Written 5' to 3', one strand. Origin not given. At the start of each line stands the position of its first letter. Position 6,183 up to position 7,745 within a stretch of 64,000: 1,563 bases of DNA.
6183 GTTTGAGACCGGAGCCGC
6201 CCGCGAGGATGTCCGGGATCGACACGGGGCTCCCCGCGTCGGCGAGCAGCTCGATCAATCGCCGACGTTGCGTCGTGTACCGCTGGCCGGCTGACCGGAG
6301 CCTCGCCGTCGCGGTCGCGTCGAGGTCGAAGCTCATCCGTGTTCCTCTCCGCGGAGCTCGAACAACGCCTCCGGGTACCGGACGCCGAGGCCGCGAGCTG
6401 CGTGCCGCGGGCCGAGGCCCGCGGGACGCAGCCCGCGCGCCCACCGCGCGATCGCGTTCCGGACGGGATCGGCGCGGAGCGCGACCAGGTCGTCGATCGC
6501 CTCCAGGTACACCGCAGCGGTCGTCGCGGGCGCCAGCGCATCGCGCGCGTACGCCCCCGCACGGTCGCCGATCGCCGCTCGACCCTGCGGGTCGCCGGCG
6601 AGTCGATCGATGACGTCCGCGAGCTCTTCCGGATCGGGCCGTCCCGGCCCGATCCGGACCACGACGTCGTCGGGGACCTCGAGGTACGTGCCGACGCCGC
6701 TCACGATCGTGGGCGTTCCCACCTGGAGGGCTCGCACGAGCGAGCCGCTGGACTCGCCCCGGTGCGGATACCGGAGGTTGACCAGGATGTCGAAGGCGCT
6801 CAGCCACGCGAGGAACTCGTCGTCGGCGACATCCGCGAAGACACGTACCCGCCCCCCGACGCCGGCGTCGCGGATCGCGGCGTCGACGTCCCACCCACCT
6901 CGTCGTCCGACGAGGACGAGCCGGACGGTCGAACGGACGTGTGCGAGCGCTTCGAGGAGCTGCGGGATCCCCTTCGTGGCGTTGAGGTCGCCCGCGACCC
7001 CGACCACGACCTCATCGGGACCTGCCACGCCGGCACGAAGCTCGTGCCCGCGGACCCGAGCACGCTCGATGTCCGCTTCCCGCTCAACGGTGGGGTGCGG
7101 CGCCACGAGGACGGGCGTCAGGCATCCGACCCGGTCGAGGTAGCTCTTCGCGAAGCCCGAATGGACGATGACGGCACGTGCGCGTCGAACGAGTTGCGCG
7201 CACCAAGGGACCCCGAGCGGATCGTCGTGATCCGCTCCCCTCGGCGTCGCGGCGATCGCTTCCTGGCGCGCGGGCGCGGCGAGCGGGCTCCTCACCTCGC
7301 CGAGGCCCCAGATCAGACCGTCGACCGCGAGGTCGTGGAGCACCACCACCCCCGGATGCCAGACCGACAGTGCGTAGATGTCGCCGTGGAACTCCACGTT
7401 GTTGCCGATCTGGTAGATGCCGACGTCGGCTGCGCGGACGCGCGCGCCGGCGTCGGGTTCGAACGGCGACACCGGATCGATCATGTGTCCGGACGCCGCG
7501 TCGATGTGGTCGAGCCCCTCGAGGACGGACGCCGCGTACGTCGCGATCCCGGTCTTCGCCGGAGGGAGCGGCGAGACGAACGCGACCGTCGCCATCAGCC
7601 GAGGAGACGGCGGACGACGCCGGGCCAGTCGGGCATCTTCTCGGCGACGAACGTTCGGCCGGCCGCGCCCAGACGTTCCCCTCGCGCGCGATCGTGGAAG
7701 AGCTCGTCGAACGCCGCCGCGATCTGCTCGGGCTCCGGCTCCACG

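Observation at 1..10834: Eleven co-directional genes with 1-4 bp start/stop overlaps form an envelope glycoconjugate operon with an embedded Fur-family regulator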

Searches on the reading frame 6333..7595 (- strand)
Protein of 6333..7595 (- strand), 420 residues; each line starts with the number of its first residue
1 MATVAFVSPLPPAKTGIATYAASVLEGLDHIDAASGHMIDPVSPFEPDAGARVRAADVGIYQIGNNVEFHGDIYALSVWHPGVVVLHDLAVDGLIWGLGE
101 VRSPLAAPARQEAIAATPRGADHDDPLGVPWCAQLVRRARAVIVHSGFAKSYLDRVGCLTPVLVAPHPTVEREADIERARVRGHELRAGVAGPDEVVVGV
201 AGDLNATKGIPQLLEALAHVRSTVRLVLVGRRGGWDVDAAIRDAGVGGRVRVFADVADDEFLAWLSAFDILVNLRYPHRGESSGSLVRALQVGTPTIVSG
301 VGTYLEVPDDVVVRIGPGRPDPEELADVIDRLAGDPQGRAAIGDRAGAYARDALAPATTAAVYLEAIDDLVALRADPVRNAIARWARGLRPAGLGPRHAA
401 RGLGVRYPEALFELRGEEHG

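Call 8: search_protein_families(library=pfam, proteins=[window:6333-7595:-], max_evalue=0.01)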
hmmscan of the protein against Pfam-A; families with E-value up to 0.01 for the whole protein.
window:6333-7595:- (420 aa): 3 families
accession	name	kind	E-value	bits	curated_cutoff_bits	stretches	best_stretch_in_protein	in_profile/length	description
PF13692.12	Glyco_trans_1_4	-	1.7e-11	45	27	1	197-334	3-141/142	Glycosyl transferases group 1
PF00534.26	Glycos_transf_1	-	4.5e-10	39.8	26.4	1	194-346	14-169/172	Glycosyl transferases group 1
PF13524.12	Glyco_trans_1_2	-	0.00052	20.4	25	1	213-348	5-127/144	Glycosyl transferase-like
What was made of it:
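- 6333..7595 (-): Module B3: GT4 glycosyltransferase (GT4b). Glyco_trans_1_4 and Glycos_transf_1 (call 8).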

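Call 9: search_protein_families(library=ncbifam, proteins=[window:6333-7595:-], max_evalue=0.01)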
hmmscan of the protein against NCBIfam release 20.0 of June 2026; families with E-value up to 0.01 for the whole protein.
window:6333-7595:- (420 aa): 6 families
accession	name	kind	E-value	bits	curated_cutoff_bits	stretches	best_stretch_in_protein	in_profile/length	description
TIGR03088.1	stp2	hypoth_equivalog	8.9e-07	28.3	409.05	1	119-367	112-370/374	TIGR03088 family PEP-CTERM/XrtA system glycosyltransferase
NF041876.1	EPS_EpsE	equivalog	2.5e-06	27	400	1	198-348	217-374/389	exopolysaccharide biosynthesis GT4 family glycosyltransferase EpsE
TIGR03449.1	mycothiol_MshA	equivalog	2.1e-05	23.6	462.5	1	186-361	212-394/406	D-inositol-3-phosphate glycosyltransferase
TIGR04063.1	stp3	hypoth_equivalog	3.5e-05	22.9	442.05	1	177-369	195-394/397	TIGR04063 family PEP-CTERM/XrtA system glycosyltransferase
NF038298.1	EPS_HpsO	equivalog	0.0015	17.4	575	1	192-272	198-280/388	hormogonium polysaccharide biosynthesis glycosyltransferase HpsO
NF047684.1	TeichurnBiosyTuaC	equivalog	0.0022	17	550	1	194-303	218-323/391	teichuronic acid biosynthesis protein TuaC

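Call 10: find_encoding_contigs(protein=window:6333-7595:-, flank=10000, max_places=6)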
Protein window:6333-7595:- (420 aa): 1 contig read that carries it; 1 place shown.
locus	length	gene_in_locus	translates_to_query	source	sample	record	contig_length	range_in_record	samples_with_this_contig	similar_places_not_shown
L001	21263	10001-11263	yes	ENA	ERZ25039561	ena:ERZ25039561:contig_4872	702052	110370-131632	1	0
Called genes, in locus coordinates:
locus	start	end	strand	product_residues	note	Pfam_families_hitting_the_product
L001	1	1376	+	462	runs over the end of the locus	PF00291:PALP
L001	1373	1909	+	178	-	PF00583:Acetyltransf_1, PF13508:Acetyltransf_7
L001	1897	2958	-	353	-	PF00657:Lipase_GDSL (faint), PF04311:DUF459, PF13472:Lipase_GDSL_2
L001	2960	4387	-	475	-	PF03062:MBOAT, PF13813:MBOAT_2 (weak)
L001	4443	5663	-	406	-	PF04542:Sigma70_r2, PF08281:Sigma70_r4_2, PF20239:DUF6596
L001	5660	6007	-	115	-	PF03795:YCII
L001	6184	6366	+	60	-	-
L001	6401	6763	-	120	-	PF00571:CBS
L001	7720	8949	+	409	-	PF13489:Methyltransf_23, PF07021:MetW (weak), PF08241:Methyltransf_11, PF08242:Methyltransf_12, PF13649:Methyltransf_25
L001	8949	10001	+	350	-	PF13439:Glyco_transf_4 (faint), PF20706:GT4-conflict (weak), PF00534:Glycos_transf_1, PF13692:Glyco_trans_1_4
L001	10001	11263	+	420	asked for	PF00534:Glycos_transf_1, PF13692:Glyco_trans_1_4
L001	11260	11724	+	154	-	PF01475:FUR, PF09339:HTH_IclR (weak)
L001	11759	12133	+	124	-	PF19625:DUF6130 (weak), PF14347:DUF4399 (faint)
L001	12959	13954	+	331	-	PF13458:Peripla_BP_6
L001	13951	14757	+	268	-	-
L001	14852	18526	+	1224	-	PF07690:MFS_1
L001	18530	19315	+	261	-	PF00561:Abhydrolase_1, PF12697:Abhydrolase_6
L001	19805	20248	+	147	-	PF00892:EamA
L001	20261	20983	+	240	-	PF01411:tRNA-synt_2c, PF07973:tRNA_SAD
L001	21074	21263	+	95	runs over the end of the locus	PF14026:SCO4226-like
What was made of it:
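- Checked: The gene call on the near-identical contig starts later, at about window 5837 (124 aa), leaving a gap of about 34 nt (call 10).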

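Call 15: find_homologous_proteins(query=L001:14852-18526:+)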
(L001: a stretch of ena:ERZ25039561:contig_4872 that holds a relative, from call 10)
Query L001:14852-18526:+ (1224 aa): 538 proteins with E <= 0.001 among 8000 candidates; the best 120 are listed.
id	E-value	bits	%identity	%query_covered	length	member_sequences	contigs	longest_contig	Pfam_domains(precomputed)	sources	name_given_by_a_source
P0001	0.0e+0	2570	96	100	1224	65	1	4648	PF07690.22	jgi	jgi:hypothetical protein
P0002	0.0e+0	2362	88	100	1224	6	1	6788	PF07690.22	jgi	-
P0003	0.0e+0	2356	88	100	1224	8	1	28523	PF07690.22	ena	-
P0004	0.0e+0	2343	88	100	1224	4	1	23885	PF07690.22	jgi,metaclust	metaclust:\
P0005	0.0e+0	2320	86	100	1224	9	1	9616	PF07690.22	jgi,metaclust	metaclust:\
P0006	0.0e+0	2307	87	99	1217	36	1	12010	PF07690.22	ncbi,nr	ncbi:MAG: MFS transporter [Actinobacteria bacterium]|nr:MAG: MFS transporter [Actinomycetota bacteri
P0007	0.0e+0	2050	75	100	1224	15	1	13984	PF07690.22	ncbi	-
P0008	0.0e+0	2049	76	100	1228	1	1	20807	PF07690.22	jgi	jgi:hypothetical protein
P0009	0.0e+0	2028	75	100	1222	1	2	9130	PF07690.22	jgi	jgi:Major Facilitator Superfamily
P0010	0.0e+0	1990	74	100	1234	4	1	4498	PF07690.22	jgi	jgi:MFS family permease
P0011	0.0e+0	1915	73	98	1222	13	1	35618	PF07690.22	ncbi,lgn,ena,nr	ncbi:MAG TPA: MFS transporter [Actinomycetota bacterium]|nr:MFS transporter [Actinomycetota bacteriu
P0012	0.0e+0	1913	72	99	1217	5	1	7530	PF07690.22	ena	-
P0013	0.0e+0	1882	71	100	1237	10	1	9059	PF07690.22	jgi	jgi:hypothetical protein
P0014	0.0e+0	1882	73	97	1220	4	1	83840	PF07690.22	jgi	-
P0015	0.0e+0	1699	100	64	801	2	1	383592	PF07690.22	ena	-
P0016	0.0e+0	1591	62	63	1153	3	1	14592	PF07690.22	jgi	-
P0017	0.0e+0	1584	61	97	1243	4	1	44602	PF07690.22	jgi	jgi:MFS family permease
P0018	0.0e+0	1581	61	97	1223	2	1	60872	PF07690.22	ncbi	-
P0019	0.0e+0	1578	61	99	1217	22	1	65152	PF07690.22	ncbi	ncbi:MAG: MFS transporter [Actinomycetota bacterium]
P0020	0.0e+0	1577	61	99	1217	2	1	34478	PF07690.22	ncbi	ncbi:MAG: MFS transporter [Actinomycetota bacterium]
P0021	0.0e+0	1570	62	97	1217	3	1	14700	PF07690.22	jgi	jgi:Major Facilitator Superfamily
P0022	0.0e+0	1568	61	97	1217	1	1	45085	PF07690.22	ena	-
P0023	0.0e+0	1565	61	97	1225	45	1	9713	PF07690.22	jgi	jgi:Major Facilitator Superfamily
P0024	0.0e+0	1562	61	99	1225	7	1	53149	PF07690.22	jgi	jgi:MFS family permease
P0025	0.0e+0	1562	60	99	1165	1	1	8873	PF07690.22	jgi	jgi:hypothetical protein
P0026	0.0e+0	1562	62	64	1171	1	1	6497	PF07690.22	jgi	jgi:MFS family permease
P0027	0.0e+0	1559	59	99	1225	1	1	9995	PF07690.22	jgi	jgi:hypothetical protein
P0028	0.0e+0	1558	60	99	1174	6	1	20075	PF07690.22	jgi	jgi:MFS family permease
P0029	0.0e+0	1555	60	99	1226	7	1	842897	PF07690.22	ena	-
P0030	0.0e+0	1553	61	99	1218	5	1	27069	PF07690.22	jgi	-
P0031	0.0e+0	1552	61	97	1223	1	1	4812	PF07690.22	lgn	-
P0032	0.0e+0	1548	61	97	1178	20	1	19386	PF07690.22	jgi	jgi:MFS family permease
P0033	0.0e+0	1546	60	98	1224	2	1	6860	PF07690.22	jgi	jgi:hypothetical protein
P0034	0.0e+0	1543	61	97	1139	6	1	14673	PF07690.22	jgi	jgi:hypothetical protein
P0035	0.0e+0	1536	60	98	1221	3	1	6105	PF07690.22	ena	-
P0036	0.0e+0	1536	60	99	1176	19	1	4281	PF07690.22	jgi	jgi:MFS family permease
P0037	0.0e+0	1536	59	99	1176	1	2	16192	PF07690.22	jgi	jgi:MFS family permease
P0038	0.0e+0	1535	60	98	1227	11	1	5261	PF07690.22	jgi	-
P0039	0.0e+0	1535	61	98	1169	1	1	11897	PF07690.22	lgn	-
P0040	0.0e+0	1533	59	98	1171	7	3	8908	PF07690.22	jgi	jgi:MFS family permease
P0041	0.0e+0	1533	60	99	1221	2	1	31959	PF07690.22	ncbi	ncbi:MAG: MFS transporter [Actinomycetota bacterium]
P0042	0.0e+0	1532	61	62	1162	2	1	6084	PF07690.22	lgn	-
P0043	0.0e+0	1531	59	99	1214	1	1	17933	PF07690.22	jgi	jgi:Major Facilitator Superfamily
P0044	0.0e+0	1529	59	98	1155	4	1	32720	PF07690.22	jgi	jgi:MFS transporter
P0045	0.0e+0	1529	60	98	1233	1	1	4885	PF07690.22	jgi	jgi:hypothetical protein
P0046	0.0e+0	1529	59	99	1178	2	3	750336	PF07690.22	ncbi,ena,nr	ncbi:MAG TPA: MFS transporter [Actinomycetota bacterium]|nr:MFS transporter [Actinomycetota bacteriu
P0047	0.0e+0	1528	62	61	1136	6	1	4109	PF07690.22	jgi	jgi:MFS family permease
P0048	0.0e+0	1528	60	100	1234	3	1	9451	PF07690.22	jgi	jgi:hypothetical protein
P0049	0.0e+0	1527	61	61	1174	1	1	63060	PF07690.22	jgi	jgi:MFS family permease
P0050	0.0e+0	1527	60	99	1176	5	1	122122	PF07690.22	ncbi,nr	ncbi:MAG TPA: MFS transporter [Actinomycetota bacterium]|nr:MFS transporter [Actinomycetota bacteriu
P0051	0.0e+0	1527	60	95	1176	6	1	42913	PF07690.22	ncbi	ncbi:MAG: MFS transporter [Actinomycetota bacterium]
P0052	0.0e+0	1526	60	98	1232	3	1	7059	PF07690.22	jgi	jgi:hypothetical protein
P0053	0.0e+0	1526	59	98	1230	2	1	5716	PF07690.22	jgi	jgi:hypothetical protein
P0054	0.0e+0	1520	61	62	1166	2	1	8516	PF07690.22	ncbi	ncbi:MAG: MFS transporter [Actinomycetota bacterium]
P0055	0.0e+0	1520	59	99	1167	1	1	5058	PF07690.22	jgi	jgi:MFS family permease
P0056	0.0e+0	1519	59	99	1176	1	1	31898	PF07690.22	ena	-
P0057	0.0e+0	1518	59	99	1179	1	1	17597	PF07690.22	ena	-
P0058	0.0e+0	1518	58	99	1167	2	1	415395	PF07690.22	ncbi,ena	-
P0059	0.0e+0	1517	60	99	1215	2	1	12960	PF07690.22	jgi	jgi:Major Facilitator Superfamily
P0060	0.0e+0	1517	59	99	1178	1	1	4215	PF07690.22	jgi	jgi:MFS family permease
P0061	0.0e+0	1517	59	99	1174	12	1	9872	PF07690.22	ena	-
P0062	0.0e+0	1517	60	99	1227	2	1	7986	PF07690.22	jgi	jgi:Major Facilitator Superfamily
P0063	0.0e+0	1516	60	97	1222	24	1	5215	PF07690.22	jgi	jgi:hypothetical protein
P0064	0.0e+0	1514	60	96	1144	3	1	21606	PF07690.22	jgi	-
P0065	0.0e+0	1513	59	99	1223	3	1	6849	PF07690.22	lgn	-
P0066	0.0e+0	1513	59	97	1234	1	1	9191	PF07690.22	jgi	jgi:hypothetical protein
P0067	0.0e+0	1512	60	98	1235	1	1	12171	PF07690.22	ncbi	-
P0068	0.0e+0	1511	58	99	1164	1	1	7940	PF07690.22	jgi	jgi:MFS family permease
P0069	0.0e+0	1511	60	98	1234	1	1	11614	PF07690.22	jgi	jgi:hypothetical protein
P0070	0.0e+0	1510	58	99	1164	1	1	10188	PF07690.22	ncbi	ncbi:MAG: MFS transporter [Actinomycetota bacterium]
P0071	0.0e+0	1507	58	99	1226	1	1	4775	PF07690.22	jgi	jgi:hypothetical protein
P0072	0.0e+0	1506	61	62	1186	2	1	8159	PF07690.22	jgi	jgi:MFS family permease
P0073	0.0e+0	1502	59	97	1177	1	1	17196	PF07690.22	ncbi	ncbi:hypothetical protein BH18ACT17_BH18ACT17_05100 [soil metagenome]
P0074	0.0e+0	1502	60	97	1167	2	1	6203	PF07690.22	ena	-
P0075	0.0e+0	1499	60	98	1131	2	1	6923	PF07690.22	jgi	-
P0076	0.0e+0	1498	58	99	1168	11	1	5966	PF07690.22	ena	-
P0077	0.0e+0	1497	58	99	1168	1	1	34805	PF07690.22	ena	-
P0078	0.0e+0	1495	58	99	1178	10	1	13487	PF07690.22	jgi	jgi:MFS family permease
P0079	0.0e+0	1489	58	99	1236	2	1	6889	PF07690.22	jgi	jgi:MFS family permease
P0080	0.0e+0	1488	60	97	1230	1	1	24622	PF07690.22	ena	-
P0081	0.0e+0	1487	58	100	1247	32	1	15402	PF07690.22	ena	-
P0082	0.0e+0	1486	59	98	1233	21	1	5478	PF07690.22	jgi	jgi:hypothetical protein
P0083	0.0e+0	1485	60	62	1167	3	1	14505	PF07690.22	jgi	jgi:MFS family permease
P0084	0.0e+0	1480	61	97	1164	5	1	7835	PF07690.22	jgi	jgi:MFS family permease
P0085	0.0e+0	1480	58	99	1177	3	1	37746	PF07690.22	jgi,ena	-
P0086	0.0e+0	1478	58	99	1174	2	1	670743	PF07690.22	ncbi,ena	-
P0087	0.0e+0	1477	58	99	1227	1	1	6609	PF07690.22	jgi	jgi:MFS family permease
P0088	0.0e+0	1476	59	98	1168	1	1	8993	PF07690.22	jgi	jgi:MFS family permease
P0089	0.0e+0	1474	59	97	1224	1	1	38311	PF07690.22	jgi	jgi:MFS family permease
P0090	0.0e+0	1474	58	99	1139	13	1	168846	PF07690.22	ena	-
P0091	0.0e+0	1473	59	96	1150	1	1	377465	PF07690.22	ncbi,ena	-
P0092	0.0e+0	1472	58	99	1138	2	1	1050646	PF07690.22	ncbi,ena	-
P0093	0.0e+0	1470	58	98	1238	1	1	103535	PF07690.22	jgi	jgi:MFS family permease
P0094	0.0e+0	1469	58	99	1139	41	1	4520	PF07690.22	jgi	jgi:MFS family permease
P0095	0.0e+0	1467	59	98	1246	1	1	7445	PF07690.22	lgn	-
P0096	0.0e+0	1466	58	98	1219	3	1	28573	PF07690.22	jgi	jgi:MFS family permease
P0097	0.0e+0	1465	58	98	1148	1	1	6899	PF07690.22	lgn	-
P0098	0.0e+0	1464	59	97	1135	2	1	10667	PF07690.22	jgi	jgi:MFS family permease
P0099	0.0e+0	1462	58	62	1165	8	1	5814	PF07690.22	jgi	jgi:hypothetical protein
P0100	0.0e+0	1462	58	98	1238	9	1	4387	PF07690.22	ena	-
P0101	0.0e+0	1461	60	95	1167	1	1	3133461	PF07690.22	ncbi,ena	-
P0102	0.0e+0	1461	57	99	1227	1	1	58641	PF07690.22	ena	-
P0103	0.0e+0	1458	55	97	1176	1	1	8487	PF07690.22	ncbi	ncbi:MAG TPA: MFS transporter [Actinomycetota bacterium]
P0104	0.0e+0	1458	58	99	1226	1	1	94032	PF07690.22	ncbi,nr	ncbi:MAG TPA: MFS transporter [Actinomycetota bacterium]|nr:MFS transporter [Actinomycetota bacteriu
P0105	0.0e+0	1458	58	100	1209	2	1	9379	PF07690.22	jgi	jgi:MFS family permease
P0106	0.0e+0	1457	57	99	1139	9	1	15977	PF07690.22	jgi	jgi:MFS family permease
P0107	0.0e+0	1456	59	97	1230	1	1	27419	PF07690.22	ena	-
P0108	0.0e+0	1455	58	97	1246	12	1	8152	PF07690.22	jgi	jgi:hypothetical protein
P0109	0.0e+0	1454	58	99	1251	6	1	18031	PF07690.22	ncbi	-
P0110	0.0e+0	1451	57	99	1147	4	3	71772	PF07690.22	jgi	jgi:hypothetical protein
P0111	0.0e+0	1450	59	97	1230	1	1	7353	PF07690.22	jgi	jgi:hypothetical protein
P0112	0.0e+0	1449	58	97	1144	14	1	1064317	PF07690.22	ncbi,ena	-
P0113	0.0e+0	1442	57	98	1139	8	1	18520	PF07690.22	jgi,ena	jgi:hypothetical protein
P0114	0.0e+0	1438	57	99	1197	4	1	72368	PF07690.22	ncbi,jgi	ncbi:MAG TPA: MFS transporter [Actinomycetota bacterium]|jgi:hypothetical protein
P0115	0.0e+0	1436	58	97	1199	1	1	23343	PF07690.22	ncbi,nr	ncbi:MAG TPA: MFS transporter [Actinomycetota bacterium]|nr:MFS transporter [Actinomycetota bacteriu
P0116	0.0e+0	1434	58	97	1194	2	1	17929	PF07690.22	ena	-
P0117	0.0e+0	1434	57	98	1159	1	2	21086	PF07690.22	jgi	jgi:Major Facilitator Superfamily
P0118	0.0e+0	1433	59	96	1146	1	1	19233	PF07690.22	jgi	jgi:MFS family permease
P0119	0.0e+0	1432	56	99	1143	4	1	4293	PF07690.22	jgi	jgi:hypothetical protein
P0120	0.0e+0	1430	57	97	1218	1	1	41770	PF07690.22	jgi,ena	-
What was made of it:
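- On Major facilitator superfamily (C-terminal part): PF07690 is precomputed for all homologues (call 15).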
